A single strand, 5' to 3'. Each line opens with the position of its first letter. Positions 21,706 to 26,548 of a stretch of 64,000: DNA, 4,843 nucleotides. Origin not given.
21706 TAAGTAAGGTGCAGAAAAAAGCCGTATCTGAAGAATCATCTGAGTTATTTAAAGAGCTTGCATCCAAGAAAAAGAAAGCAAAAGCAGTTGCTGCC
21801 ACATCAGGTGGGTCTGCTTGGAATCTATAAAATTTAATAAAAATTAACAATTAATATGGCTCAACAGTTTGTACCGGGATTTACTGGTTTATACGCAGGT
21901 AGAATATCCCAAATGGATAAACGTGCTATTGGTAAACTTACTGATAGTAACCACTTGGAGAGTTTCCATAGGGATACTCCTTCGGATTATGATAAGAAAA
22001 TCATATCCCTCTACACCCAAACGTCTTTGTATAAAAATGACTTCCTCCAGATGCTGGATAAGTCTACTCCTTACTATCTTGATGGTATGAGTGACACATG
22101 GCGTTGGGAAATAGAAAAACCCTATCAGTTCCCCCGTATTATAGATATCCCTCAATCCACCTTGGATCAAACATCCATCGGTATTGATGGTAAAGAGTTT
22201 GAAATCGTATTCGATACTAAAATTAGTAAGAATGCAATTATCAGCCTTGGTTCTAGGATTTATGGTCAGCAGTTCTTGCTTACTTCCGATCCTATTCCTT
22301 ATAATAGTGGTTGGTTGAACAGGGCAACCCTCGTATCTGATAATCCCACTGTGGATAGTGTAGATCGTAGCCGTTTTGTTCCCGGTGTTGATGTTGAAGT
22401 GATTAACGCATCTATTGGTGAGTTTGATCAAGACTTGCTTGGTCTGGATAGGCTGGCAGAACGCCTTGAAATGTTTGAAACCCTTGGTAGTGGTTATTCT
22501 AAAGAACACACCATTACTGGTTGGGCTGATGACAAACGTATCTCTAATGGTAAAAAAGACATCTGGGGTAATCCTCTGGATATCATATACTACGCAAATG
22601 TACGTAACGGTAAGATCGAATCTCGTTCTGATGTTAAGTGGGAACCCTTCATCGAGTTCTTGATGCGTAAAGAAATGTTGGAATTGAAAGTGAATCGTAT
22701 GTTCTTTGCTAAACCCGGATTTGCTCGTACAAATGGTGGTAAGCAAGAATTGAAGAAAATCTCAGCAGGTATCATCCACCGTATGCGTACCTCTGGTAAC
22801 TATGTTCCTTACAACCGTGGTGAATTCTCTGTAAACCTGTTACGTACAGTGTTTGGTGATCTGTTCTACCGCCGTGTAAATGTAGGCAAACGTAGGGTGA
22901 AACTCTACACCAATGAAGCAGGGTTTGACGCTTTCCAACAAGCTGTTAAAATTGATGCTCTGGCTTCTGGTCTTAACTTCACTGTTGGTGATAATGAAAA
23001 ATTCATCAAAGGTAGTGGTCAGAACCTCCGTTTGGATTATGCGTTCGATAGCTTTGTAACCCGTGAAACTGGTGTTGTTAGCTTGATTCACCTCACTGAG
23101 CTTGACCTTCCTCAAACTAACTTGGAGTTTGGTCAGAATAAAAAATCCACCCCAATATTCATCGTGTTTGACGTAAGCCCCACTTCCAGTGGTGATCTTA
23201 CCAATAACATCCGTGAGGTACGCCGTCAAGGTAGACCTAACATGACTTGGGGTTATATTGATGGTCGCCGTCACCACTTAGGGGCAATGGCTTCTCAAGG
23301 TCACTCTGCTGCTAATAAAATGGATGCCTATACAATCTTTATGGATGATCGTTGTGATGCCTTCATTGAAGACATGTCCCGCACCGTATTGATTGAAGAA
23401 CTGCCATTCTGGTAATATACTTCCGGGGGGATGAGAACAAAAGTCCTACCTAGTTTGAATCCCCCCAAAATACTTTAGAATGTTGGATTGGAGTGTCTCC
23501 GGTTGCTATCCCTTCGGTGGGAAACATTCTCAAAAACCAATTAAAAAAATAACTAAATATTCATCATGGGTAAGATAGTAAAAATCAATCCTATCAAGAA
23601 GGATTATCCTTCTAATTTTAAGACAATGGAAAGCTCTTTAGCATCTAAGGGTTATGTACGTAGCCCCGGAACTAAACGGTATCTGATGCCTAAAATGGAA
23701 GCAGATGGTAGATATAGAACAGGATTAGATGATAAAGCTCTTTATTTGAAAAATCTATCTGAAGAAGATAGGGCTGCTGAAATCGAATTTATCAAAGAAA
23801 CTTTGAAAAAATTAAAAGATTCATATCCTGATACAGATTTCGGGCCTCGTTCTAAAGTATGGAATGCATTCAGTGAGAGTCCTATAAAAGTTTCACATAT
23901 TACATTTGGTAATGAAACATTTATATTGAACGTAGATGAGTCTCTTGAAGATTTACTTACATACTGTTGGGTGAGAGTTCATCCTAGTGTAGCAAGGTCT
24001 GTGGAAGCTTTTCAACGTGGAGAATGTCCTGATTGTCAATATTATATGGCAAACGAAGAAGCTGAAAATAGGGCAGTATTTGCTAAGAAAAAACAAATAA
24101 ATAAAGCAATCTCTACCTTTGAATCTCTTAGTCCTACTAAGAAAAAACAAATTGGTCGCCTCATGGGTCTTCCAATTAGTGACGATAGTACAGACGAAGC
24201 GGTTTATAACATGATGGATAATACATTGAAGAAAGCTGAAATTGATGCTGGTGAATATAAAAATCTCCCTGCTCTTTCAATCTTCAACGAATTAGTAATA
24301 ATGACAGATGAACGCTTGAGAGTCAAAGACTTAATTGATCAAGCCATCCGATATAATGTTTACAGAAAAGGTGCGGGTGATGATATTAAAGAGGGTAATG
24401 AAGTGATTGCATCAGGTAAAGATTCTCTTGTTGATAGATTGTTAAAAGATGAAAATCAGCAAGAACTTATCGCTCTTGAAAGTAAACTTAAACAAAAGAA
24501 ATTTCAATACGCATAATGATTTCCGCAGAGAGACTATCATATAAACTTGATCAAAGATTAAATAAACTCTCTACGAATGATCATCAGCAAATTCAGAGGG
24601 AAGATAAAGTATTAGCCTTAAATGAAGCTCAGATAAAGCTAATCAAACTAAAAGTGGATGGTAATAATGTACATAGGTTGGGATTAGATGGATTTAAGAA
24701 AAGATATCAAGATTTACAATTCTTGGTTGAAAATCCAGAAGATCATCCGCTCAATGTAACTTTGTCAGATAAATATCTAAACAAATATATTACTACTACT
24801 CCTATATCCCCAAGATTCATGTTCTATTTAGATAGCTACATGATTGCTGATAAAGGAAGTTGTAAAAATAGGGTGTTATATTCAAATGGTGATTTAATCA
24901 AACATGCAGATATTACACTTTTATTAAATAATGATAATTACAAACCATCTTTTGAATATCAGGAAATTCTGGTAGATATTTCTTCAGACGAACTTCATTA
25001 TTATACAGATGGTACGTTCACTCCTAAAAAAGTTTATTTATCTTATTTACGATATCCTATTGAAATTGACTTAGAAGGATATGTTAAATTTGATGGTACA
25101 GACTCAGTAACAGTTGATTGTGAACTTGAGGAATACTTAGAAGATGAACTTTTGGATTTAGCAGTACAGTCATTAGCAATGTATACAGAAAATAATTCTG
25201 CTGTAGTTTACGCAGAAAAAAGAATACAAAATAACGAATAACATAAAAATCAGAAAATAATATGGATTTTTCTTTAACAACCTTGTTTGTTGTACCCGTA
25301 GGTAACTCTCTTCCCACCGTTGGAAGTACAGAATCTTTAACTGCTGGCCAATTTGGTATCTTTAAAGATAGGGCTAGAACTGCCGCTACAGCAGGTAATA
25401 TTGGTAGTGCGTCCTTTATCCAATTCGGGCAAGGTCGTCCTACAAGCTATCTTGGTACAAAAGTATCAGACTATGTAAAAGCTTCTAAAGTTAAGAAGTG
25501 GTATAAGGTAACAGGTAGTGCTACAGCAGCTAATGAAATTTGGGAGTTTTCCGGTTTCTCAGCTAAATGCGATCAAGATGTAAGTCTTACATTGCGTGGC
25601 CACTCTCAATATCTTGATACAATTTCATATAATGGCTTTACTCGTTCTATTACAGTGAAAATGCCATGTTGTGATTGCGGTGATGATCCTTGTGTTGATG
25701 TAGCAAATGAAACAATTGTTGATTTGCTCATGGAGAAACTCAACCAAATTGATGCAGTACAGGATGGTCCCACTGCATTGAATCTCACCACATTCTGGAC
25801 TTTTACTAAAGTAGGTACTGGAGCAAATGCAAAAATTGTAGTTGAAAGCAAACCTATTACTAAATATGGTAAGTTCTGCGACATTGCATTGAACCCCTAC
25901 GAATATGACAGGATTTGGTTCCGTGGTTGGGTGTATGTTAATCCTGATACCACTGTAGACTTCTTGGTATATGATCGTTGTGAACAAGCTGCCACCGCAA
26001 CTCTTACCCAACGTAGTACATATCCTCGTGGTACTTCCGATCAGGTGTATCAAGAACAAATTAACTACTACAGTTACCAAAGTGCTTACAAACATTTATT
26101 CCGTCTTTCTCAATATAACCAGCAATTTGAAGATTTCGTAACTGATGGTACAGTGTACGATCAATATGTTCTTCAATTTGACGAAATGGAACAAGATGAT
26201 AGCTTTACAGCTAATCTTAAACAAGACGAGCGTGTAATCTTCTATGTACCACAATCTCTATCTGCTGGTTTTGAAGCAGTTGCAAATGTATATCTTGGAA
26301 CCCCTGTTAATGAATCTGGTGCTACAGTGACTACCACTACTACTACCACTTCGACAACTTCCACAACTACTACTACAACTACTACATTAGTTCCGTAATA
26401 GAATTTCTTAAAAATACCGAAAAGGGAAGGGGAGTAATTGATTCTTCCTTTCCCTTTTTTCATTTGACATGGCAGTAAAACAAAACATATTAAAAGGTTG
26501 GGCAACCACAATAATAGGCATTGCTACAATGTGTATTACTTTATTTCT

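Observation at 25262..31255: Receptor-binding module of consecutive Cys-rich proteins sharing C-x-D-C motifs and poly-Thr linkers, with an embedded lysis pair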

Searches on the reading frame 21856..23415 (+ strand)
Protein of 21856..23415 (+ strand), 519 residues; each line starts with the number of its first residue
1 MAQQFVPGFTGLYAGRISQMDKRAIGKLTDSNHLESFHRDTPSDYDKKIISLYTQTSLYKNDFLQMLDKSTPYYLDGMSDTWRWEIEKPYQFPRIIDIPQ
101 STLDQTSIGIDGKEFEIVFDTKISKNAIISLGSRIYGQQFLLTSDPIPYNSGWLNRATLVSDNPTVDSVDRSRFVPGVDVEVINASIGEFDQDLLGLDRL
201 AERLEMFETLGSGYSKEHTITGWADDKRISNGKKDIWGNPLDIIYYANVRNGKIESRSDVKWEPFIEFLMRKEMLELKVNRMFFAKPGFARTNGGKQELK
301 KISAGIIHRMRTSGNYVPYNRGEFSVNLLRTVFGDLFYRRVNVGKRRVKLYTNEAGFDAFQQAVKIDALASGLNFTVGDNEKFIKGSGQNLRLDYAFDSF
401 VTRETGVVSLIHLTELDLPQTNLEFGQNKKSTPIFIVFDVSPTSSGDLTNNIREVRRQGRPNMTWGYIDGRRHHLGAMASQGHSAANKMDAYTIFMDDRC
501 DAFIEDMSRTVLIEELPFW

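Call 3: search_protein_families(library=pfam, proteins=[window:21856-23415:+], max_evalue=0.1)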
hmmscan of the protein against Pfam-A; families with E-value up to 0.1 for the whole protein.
window:21856-23415:+ (519 aa): 1 family
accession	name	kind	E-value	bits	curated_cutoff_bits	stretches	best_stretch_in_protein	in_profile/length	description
PF23898.1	Crass_capsid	-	6.6e-23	81.3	27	1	23-511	13-489/496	Crassvirus major capsid protein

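Call 4: search_protein_families(library=phrogs, proteins=[window:21856-23415:+], max_evalue=0.01)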
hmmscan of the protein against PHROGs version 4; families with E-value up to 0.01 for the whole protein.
window:21856-23415:+ (519 aa): 1 family
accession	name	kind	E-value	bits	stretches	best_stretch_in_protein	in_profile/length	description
phrog_11589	-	head and packaging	2.4e-26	93.2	1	28-512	19-489/495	major head protein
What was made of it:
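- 21856..23415 (+): Major capsid protein (context). It has 1 Cys in 519 aa. Pfam Crass_capsid 6.6e-23 (call 3); PHROG major head protein (call 4).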

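Call 6: search_dna_similar(query=window:21856-23415:+, collection=phages, mode=protein, max_rows=25)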
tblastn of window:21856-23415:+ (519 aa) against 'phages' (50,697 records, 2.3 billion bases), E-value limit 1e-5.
Records with a match: 1; places in all: 1; records where one place covers at least 80% of the query: 1.
Best place of each record, by identity: <60% 1.
By first word of the organism name: Leptolyngbya 1.
By host as written in the record: Leptolyngbya boryana 1.
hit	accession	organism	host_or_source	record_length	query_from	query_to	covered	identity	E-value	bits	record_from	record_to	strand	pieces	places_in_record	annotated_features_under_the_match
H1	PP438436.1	Leptolyngbya phage Lbo-JY46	Leptolyngbya boryana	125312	6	519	99%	25.1%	9e-26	117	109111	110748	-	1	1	hypothetical protein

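Call 11: find_related_loci(query=window:21856-23415:+, collection=viral_contigs, flank=10000)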
Query window:21856-23415:+ (519 aa) in viral_contigs; peptide patterns used: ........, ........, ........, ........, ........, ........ (x = any residue, [..] = any of these).
600 stretches matched a pattern (row limit reached: there are more); 590 encode a relative of the query (tblastn E <= 1e-3); the best 80 are kept; 80 distinct loci.
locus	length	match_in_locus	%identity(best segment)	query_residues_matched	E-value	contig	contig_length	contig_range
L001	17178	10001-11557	93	1-519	0e+0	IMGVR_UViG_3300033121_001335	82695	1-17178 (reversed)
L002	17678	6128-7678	72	1-518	0e+0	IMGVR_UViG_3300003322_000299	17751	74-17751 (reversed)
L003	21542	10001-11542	69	1-517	0e+0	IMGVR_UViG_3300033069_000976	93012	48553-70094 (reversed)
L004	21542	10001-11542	69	1-517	0e+0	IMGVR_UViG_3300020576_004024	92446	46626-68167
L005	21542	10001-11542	68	1-517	0e+0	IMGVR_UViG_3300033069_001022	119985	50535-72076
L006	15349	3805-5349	64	1-517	0e+0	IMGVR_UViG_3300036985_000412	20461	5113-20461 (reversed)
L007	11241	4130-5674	64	1-517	0e+0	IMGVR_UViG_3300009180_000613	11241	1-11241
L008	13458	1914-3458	64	1-517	0e+0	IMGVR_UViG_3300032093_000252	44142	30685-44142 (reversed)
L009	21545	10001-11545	63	1-517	0e+0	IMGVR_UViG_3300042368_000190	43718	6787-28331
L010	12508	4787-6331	64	1-517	0e+0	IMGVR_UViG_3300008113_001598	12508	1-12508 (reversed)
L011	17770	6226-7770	64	1-517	0e+0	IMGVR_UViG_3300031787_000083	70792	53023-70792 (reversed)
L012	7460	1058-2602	63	1-517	0e+0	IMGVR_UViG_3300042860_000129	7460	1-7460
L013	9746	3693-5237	63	1-517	0e+0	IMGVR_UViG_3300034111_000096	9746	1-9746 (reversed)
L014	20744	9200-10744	63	1-517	0e+0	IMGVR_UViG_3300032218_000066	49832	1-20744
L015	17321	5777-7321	64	1-517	0e+0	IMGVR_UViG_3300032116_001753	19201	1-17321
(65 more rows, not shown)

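Call 77: get_annotated_region(hit=H1, flank=14000)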
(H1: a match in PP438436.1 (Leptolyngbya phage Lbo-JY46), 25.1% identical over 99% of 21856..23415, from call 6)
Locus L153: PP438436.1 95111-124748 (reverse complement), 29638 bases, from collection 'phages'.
description: Leptolyngbya phage Lbo-JY46, complete genome.
organism: Leptolyngbya phage Lbo-JY46 (NCBI taxid 3128135)
taxonomy: Viruses; Duplodnaviria; Heunggongvirae; Uroviricota; Caudoviricetes
host: Leptolyngbya boryana; source: China; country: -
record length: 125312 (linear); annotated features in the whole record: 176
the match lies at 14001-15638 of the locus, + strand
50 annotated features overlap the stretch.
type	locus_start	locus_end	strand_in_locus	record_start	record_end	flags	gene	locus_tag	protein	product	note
CDS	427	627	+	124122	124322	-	-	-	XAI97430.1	hypothetical protein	-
CDS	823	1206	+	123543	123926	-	-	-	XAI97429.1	hypothetical protein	-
tRNA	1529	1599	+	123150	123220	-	-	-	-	tRNA-Cys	-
tRNA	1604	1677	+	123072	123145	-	-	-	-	tRNA-Cys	-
tRNA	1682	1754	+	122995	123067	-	-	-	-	tRNA-Arg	-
CDS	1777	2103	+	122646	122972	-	-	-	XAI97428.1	hypothetical protein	-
tRNA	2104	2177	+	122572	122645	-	-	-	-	tRNA-Asn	-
tRNA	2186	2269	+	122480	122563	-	-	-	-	tRNA-Met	-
CDS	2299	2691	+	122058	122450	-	-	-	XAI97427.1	hypothetical protein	-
tRNA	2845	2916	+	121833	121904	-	-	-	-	tRNA-Gly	-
CDS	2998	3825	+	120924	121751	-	-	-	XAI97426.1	homing endonuclease protein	-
tRNA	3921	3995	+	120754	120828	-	-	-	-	tRNA-Asp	-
tRNA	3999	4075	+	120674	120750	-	-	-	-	tRNA-Met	-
tRNA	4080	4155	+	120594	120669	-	-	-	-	tRNA-Ile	-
tRNA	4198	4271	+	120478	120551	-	-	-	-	tRNA-Ala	-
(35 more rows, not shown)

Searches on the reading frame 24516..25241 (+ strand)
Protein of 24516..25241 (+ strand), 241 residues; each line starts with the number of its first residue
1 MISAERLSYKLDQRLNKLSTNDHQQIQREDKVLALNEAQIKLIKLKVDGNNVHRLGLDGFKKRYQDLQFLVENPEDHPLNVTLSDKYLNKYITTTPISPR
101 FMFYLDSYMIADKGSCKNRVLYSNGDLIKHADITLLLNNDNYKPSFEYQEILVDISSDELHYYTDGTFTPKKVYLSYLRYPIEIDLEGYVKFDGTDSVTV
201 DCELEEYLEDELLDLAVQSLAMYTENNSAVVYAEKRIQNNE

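Call 3: search_protein_families(library=pfam, proteins=[window:24516-25241:+], max_evalue=0.1)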
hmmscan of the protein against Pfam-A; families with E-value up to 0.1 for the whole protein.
window:24516-25241:+ (241 aa): 0 families

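Call 4: search_protein_families(library=phrogs, proteins=[window:24516-25241:+], max_evalue=0.01)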
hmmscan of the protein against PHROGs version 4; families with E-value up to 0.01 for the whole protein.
window:24516-25241:+ (241 aa): 1 family
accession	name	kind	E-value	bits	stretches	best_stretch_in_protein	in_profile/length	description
phrog_15924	-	unknown function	1.8e-05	25.5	1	4-220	3-213/235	-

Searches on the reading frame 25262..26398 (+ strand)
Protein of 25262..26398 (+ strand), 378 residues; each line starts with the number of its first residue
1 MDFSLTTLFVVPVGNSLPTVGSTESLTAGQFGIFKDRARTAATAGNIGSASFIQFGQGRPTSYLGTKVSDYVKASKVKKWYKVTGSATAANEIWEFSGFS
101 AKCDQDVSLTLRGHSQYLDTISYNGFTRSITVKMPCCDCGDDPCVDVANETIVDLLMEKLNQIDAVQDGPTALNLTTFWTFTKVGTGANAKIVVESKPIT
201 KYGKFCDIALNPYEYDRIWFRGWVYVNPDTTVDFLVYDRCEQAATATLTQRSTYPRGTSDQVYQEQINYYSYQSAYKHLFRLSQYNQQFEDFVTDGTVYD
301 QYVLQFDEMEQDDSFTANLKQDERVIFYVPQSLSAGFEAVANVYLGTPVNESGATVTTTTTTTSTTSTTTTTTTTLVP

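Call 3: search_protein_families(library=pfam, proteins=[window:25262-26398:+], max_evalue=0.1)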
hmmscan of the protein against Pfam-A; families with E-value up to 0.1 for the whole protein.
window:25262-26398:+ (378 aa): 0 families

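Call 4: search_protein_families(library=phrogs, proteins=[window:25262-26398:+], max_evalue=0.01)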
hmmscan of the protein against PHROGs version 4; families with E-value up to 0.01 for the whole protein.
window:25262-26398:+ (378 aa): 1 family
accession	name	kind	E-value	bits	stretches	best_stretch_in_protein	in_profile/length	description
phrog_15060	-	unknown function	1.3e-05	25.4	1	17-162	21-174/411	-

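Call 21: search_solved_structures(query=A1, max_evalue=1)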
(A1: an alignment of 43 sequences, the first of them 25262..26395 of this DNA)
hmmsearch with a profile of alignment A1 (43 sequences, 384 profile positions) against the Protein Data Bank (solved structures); distinct sequences matched with E-value up to 1: 0.
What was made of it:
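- On Crassvirus auxiliary capsid protein (crAss001 gp36 type): No hit for the family profile against PDB sequences (call 21).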

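Call 23: find_homologous_proteins(query=window:25262-26395:+, max_evalue=0.00001)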
Query window:25262-26395:+ (378 aa): 2511 proteins with E <= 0.00001 among 8000 candidates; the best 120 are listed.
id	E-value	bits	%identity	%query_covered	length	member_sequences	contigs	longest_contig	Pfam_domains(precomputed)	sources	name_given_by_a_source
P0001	7.1e-252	853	100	100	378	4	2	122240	-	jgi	-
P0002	3.4e-225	765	88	94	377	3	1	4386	-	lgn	-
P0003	1.7e-204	697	80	94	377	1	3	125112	-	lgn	-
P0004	6.6e-204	695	80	94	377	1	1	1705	-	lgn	-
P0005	2.7e-198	677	78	93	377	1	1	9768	-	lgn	-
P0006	1.2e-196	671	75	100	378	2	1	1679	-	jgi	jgi:hypothetical protein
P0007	5.1e-194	662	78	93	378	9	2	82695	-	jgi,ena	-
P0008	1.1e-193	661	75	100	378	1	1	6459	-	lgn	-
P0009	1.7e-192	657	76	94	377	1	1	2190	-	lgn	-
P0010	8.1e-192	655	74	100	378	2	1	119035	-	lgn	-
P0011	6.7e-189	646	75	94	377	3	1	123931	-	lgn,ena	-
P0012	2.9e-188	644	75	94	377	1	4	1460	-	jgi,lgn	-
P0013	2.9e-188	644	75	100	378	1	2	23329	-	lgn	-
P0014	3.3e-188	643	74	94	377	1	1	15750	-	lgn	-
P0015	5.6e-184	629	73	93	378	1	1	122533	-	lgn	-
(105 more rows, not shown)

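Call 35: predict_structure(alignment_id=A3)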
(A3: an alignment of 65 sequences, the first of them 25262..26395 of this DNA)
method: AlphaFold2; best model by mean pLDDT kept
length: 378 residues; sequences in the alignment: 65
mean_pLDDT: 78.4   pTM: 0.70
mean pLDDT of the five models: 78.4, 78.0, 77.4, 75.6, 73.4
residues with pLDDT >= 90: 116; 70-90: 164; 50-70: 59; < 50: 39
segments of 3 or more residues with pLDDT < 50: 1-3, 201-205, 231-238, 357-378
pLDDT, mean of each block of 10 residues (from residue 1): 71 89 85 91 90 88 77 91 87 90 87 85 83 73 76 91 71 83 91 83 50 71 80 48 88 85 85 69 72 91 87 62 88 92 92 59 35 33
secondary structure, 60 per line:
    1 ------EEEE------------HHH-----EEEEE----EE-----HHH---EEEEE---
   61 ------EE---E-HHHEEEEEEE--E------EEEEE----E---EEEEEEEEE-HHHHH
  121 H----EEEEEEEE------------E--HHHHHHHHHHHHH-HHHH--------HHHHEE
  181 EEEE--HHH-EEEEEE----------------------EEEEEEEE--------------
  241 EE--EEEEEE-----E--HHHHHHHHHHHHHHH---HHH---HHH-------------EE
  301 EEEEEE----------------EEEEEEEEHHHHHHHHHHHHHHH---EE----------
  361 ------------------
elements in order: E7-10 E31-35 E53-57 E77-83 E93-97 E106-114 H116-121 E126-133 H149-161 H163-166 H175-178 E179-184 E191-196 E219-226 E245-250 H259-273 E299-306 E323-330 H331-345
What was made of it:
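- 25262..26398 (+): Capsid auxiliary protein (AUX, crAss001 gp36 type). Near-invariant Cys at 136, 139, 144, 206 and 240 (cluster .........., nt 25667-25693). C-terminal poly-Thr tail ending LVP (nt 26330-26395). AF2 model pLDDT 78, pTM 0.70 (call 35).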

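Call 37: fold_search(model_id=the predicted structure, library=pdb)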
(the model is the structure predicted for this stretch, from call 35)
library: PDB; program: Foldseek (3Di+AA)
matches with E <= 10: 438; with E <= 0.001: 2
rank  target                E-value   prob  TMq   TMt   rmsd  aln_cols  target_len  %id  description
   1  7qof_a                4.7e-11  1.00  0.42  0.46   8.2       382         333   12  Icosahedral capsid of the phicrAss001 virion (released 2023-03-29)
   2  7qoh_e                1.7e-04  1.00  0.31  0.40   8.3       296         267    9  Unique vertex of the phicrAss001 virion with C5 symmetry imposed (released 2023-03-29)
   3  9mt4_Q                7.4e-02  0.97  0.20  0.18   7.1       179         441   11  Connector structure of phage JohannRWettstein (Bas63) (released 2025-11-19)
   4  8yg6_A                2.1e-01  0.02  0.06  0.05  24.3       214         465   12  The pre-fusion structure of baculovirus fusion protein GP64 (released 2024-09-11)
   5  8fop_j                2.2e-01  0.54  0.20  0.16   8.2       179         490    9  Structure of Agrobacterium tumefaciens bacteriophage Milano curved tail (released 2024-01-17)
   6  7paa_XXX              2.2e-01  0.09  0.12  0.18  23.8       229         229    8  JC polyomavirus VP1 in complex with scFv 29B1 (released 2023-02-08)
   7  8aur_A                2.9e-01  0.03  0.09  0.13  30.6       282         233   10  Cryo-EM structure of a TasA fibre (released 2022-11-30)
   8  9rku_BD               3.1e-01  0.16  0.18  0.15  19.2       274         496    8  Agrobacterium phage 7-7-1 baseplate (released 2025-12-10)
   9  5ntu_B                4.3e-01  0.05  0.09  0.11  28.0       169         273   16  Crystal Structure of human Pro-myostatin Precursor at 2.6 A Resolution (released 2018-01-17)
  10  3vlb_B                4.8e-01  0.02  0.09  0.13  25.1       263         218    8  Crystal structure of xeg-edgp (released 2012-04-18)
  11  6tmr                  5.1e-01  0.02  0.05  0.05  27.9       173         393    8  Mokola virus glycoprotein, monomeric post-fusion conformation (released 2020-02-19)
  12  7pa7_ooo              6.0e-01  0.05  0.11  0.15  24.9       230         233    9  BK polyomavirus VP1 in complex with scFv 29B1 (released 2023-02-08)
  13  8fqc_I1               6.4e-01  0.38  0.21  0.16   8.1       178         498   11  Structure of baseplate with receptor binding complex of Agrobacterium phage Milano (released 2024-01-31)
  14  3ram_C                7.5e-01  0.08  0.10  0.09  18.1       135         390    7  Crystal structure of HmrA (released 2011-05-25)
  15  4n8p                  8.8e-01  0.13  0.14  0.33  13.2       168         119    7  Crystal structure of a strand swapped CTLA-4 from Duckbill Platypus [PSI-NYSGRC-012711] (released 2013-10-30)
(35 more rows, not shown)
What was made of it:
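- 25262..26398 (+): Foldseek hit to 7qof_a (333 aa, the length of gp36): E 4.7e-11, prob 1.0 (call 37).
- On Crassvirus auxiliary capsid protein (crAss001 gp36 type): The second hit is a crAss001 unique-vertex chain (call 37).
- The AUX model matches crAss001 capsid chain 7qof_a at E 4.7e-11 (calls 35, 37). Gene 25262 is a capsid protein with a fold unrelated to the fibres (call 37).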

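Call 94: find_encoding_contigs(protein=window:25262-26398:+, flank=2000, max_places=4)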
Protein window:25262-26398:+ (378 aa): 4 contigs read that carry it; 1 place shown.
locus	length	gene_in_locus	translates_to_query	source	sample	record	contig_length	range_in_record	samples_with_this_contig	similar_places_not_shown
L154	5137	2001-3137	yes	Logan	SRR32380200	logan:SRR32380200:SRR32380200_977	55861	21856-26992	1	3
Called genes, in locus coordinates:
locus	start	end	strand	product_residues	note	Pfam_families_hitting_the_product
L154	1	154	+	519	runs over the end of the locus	PF23898:Crass_capsid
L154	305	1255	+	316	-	-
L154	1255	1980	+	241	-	-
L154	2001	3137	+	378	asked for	-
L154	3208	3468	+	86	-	-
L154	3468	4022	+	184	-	PF01520:Amidase_3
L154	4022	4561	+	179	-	-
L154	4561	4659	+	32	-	-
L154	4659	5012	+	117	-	-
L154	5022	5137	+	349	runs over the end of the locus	-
